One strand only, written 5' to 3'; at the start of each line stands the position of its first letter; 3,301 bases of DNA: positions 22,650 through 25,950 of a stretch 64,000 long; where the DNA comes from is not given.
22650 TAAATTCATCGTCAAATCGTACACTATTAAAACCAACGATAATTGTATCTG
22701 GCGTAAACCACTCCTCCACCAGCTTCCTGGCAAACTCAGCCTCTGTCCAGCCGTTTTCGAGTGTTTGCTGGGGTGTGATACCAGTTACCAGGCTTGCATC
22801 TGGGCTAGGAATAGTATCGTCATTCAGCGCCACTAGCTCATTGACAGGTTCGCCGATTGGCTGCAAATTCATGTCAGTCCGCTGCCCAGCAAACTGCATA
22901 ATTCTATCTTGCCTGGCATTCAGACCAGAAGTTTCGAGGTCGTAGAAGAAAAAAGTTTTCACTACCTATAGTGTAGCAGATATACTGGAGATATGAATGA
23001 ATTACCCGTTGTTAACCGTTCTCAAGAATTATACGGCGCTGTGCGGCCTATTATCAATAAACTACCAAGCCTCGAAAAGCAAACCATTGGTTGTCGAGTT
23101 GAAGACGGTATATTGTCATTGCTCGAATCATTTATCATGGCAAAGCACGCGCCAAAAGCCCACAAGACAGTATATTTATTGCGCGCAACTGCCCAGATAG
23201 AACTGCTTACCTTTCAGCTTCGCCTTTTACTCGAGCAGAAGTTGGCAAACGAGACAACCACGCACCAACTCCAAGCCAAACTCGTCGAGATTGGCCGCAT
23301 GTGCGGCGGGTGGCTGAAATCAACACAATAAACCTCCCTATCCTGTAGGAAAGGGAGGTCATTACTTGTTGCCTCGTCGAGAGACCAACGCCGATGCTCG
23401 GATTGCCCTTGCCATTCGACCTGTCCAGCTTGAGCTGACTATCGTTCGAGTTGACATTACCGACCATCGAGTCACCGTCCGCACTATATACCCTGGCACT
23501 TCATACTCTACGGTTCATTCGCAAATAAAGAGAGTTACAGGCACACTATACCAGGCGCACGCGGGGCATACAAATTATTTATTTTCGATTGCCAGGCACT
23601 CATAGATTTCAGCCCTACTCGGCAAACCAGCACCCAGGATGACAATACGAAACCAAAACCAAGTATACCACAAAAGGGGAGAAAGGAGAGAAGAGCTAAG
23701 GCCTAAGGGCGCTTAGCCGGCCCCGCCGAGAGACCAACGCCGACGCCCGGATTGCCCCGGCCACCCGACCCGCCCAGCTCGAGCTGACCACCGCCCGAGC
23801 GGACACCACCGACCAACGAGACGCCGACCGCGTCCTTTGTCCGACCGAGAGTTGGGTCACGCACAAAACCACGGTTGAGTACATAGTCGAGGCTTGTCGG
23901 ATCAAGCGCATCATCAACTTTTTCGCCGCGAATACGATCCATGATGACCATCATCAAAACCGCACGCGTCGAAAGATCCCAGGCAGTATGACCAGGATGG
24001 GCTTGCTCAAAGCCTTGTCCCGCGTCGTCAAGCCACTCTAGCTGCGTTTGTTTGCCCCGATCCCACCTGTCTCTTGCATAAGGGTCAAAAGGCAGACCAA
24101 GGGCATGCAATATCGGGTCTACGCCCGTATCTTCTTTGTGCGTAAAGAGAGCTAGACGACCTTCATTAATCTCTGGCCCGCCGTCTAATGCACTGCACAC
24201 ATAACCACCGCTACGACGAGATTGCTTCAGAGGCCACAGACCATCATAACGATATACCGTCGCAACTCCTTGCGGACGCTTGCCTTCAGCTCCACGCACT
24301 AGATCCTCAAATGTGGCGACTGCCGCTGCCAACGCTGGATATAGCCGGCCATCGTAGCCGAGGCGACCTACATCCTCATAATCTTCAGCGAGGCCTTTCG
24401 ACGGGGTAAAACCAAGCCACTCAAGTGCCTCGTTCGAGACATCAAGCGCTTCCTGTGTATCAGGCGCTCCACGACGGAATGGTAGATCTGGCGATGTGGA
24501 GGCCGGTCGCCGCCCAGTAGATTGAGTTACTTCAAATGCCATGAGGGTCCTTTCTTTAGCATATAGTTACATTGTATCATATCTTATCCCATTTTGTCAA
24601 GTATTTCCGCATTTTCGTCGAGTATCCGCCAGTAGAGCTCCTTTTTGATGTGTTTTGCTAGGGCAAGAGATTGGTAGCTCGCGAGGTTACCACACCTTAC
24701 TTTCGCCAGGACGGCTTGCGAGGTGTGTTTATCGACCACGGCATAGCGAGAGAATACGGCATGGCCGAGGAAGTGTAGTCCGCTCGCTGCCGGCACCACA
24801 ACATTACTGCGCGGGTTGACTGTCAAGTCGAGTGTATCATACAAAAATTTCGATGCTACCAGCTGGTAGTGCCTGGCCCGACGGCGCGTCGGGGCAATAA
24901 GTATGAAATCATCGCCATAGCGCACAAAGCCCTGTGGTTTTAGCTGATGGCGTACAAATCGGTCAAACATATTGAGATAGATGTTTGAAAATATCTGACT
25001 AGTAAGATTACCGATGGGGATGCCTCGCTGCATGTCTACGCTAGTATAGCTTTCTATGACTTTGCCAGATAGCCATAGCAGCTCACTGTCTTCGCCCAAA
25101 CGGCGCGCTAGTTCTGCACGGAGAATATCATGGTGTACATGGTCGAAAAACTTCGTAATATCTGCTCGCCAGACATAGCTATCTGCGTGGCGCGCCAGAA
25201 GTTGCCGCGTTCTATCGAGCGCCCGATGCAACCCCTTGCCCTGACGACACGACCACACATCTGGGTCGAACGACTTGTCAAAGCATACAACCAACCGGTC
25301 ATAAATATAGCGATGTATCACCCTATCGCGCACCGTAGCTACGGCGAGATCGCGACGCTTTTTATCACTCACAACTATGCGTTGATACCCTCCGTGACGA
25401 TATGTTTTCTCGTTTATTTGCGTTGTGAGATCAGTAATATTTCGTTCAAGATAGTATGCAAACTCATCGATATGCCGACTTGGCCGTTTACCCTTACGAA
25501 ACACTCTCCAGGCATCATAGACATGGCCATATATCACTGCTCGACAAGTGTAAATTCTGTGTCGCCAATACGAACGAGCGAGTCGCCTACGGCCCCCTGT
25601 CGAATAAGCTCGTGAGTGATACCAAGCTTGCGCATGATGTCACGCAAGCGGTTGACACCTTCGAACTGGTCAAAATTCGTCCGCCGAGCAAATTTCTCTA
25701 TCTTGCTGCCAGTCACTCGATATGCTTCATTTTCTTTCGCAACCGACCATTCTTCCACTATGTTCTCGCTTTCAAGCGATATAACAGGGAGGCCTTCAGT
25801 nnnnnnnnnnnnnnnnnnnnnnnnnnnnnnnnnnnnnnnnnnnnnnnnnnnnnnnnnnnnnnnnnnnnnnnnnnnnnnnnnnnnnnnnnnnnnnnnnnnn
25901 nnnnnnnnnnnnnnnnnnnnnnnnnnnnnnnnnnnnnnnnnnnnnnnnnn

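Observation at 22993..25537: Complete diversity-generating retroelement between sbcB and obg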

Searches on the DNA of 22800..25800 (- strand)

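Call 66: search_rna_families(source=window, start=22800, end=25800, threshold=evalue, max_evalue=1)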
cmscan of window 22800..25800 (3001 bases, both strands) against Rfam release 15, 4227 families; matches with E-value up to 1: 0.
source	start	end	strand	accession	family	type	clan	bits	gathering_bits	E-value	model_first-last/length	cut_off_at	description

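Call 96: build_rna_model(alignment_id=A6)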
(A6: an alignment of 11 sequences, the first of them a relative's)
Model R1 built from alignment A6 (11 sequences, 201 columns); structure: RNAalifold consensus.
model positions 172; base pairs 45; branch points 1; effective number of sequences 2.46; information 0.59 bits per position. Calibrated on 0.2 Mb of random sequence (short: E-values are rough).
structure used (alignment columns):
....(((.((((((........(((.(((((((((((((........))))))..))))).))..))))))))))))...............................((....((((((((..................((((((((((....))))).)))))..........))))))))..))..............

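Call 97: search_with_rna_model(model_id=R1, sources=[window, L003, L006, L011, L021], max_evalue=1, show_alignments=1)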
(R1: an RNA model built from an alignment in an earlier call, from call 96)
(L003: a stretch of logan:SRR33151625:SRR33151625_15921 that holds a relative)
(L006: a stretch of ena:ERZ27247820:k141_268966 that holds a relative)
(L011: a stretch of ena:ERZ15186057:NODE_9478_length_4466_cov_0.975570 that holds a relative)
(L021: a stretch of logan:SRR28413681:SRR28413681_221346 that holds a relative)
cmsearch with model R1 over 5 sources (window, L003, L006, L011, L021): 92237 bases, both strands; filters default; matches with E-value up to 1: 2.
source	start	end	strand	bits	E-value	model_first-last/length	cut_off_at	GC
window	23475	23654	-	78.7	8.5e-17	1-172/172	no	0.48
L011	2756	2935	+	78.7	8.5e-17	1-172/172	no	0.48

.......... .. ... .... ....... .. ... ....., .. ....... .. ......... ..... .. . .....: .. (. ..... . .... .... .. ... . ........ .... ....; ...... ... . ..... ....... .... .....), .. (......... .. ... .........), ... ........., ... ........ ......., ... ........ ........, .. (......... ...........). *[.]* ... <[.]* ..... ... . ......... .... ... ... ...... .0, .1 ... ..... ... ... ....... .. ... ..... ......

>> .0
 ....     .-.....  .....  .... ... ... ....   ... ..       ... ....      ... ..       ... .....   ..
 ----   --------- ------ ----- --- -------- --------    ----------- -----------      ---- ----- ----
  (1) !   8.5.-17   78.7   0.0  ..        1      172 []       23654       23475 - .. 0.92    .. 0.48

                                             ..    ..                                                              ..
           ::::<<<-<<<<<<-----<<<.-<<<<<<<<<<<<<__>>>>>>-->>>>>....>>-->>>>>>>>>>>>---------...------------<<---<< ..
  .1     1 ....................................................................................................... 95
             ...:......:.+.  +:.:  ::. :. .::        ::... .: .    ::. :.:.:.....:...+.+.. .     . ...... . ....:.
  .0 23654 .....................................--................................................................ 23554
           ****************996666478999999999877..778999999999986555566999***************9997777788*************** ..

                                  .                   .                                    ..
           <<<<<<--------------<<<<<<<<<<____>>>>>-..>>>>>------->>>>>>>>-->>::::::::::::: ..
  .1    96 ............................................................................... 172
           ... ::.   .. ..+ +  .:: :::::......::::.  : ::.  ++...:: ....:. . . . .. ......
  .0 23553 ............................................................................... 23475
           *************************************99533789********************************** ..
